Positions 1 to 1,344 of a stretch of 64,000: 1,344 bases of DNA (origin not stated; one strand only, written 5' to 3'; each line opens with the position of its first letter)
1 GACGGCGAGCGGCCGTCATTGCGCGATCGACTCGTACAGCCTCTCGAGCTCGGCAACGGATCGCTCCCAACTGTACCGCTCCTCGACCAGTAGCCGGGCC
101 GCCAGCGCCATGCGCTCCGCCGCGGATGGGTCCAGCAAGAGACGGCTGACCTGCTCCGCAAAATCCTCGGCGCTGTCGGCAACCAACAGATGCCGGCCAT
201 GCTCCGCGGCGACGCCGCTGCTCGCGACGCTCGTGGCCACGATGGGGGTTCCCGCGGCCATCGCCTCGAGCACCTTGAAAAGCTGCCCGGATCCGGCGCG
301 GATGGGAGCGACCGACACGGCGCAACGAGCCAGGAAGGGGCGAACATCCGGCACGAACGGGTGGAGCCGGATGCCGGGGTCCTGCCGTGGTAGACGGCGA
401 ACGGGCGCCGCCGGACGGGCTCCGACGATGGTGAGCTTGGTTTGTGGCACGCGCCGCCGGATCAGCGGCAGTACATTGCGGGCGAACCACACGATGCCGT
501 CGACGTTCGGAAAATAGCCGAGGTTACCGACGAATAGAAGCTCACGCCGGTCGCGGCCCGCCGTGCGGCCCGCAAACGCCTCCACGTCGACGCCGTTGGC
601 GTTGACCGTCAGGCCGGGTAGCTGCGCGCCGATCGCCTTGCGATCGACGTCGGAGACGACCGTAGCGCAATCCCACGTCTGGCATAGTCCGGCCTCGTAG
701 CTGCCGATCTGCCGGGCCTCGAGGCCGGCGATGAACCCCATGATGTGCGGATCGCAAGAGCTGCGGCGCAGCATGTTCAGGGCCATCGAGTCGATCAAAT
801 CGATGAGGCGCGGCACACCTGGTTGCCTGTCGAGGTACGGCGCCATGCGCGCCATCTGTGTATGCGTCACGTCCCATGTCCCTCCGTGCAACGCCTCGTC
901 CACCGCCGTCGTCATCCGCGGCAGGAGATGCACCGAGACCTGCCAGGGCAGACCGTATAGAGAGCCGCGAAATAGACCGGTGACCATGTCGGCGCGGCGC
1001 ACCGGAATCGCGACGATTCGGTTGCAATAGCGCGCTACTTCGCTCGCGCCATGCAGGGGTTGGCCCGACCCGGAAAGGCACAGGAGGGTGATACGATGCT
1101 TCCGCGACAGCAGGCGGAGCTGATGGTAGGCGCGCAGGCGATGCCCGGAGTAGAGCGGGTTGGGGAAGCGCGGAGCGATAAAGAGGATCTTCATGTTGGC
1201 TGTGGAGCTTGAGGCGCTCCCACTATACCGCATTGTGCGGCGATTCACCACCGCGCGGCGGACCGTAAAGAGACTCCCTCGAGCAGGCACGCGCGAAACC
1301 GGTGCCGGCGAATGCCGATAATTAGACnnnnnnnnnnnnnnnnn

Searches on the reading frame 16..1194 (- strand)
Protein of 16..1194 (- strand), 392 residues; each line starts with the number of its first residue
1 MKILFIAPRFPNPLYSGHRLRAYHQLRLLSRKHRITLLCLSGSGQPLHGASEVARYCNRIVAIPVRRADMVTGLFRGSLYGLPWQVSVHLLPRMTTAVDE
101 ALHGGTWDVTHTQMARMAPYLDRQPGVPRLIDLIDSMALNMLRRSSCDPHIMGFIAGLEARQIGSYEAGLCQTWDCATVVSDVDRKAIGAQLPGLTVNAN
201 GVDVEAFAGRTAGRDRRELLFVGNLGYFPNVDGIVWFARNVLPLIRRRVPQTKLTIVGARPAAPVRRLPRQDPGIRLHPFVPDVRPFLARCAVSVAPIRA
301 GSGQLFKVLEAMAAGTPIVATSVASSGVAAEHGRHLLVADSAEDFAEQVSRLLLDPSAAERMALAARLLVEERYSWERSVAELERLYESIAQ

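Call 41: find_encoding_contigs(protein=window:16-1194:-, flank=10000, max_places=4)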
Protein window:16-1194:- (392 aa): 1 contig read that carries it; 1 place shown.
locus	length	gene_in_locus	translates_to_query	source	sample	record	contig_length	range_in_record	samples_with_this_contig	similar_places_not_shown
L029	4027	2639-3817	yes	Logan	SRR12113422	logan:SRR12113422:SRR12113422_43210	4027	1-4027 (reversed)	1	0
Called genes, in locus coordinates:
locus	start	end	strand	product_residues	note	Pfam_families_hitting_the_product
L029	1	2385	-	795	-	?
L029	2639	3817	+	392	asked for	PF00534:Glycos_transf_1, PF13692:Glyco_trans_1_4, PF13524:Glyco_trans_1_2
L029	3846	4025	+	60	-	?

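Call 42: list_cluster_members(proteins=[P0270, window:19-1194:-, P0002, P0174, P0122])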
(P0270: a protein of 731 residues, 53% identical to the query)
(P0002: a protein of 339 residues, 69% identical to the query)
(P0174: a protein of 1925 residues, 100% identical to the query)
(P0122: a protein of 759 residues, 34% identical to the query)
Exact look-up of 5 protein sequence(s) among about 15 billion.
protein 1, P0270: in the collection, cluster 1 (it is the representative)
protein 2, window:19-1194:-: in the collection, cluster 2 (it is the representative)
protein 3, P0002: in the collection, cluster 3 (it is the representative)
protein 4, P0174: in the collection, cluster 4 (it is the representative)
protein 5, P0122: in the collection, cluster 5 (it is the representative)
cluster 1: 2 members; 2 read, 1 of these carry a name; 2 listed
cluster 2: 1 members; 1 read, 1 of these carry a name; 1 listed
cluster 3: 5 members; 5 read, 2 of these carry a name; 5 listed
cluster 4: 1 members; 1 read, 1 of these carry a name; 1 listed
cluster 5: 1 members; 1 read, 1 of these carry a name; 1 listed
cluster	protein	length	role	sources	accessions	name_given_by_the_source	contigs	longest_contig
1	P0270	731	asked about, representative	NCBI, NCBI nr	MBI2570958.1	MAG: Ig-like domain-containing protein [Candidatus Schekmanbacteria bacterium] | Ig-like domain-containing protein [Candidatus Schekmanbacteria bacterium]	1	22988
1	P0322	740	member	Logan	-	-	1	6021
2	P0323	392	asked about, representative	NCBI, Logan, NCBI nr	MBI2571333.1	MAG: glycosyltransferase [Candidatus Schekmanbacteria bacterium] | glycosyltransferase [Candidatus Schekmanbacteria bacterium]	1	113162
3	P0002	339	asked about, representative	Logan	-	-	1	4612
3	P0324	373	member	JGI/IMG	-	hypothetical protein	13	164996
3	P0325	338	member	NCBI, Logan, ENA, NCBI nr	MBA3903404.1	MAG: hypothetical protein C0522_06995 [Rhodocyclaceae bacterium] | hypothetical protein [Rhodocyclaceae bacterium]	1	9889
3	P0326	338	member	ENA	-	-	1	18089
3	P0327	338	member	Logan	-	-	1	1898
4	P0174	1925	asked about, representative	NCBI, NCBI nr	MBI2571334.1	MAG: VCBS repeat-containing protein [Candidatus Schekmanbacteria bacterium] | VCBS repeat-containing protein [Candidatus Schekmanbacteria bacterium]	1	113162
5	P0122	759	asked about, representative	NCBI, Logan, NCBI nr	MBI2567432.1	MAG: hypothetical protein HYV63_10405 [Candidatus Schekmanbacteria bacterium] | hypothetical protein [Candidatus Schekmanbacteria bacterium]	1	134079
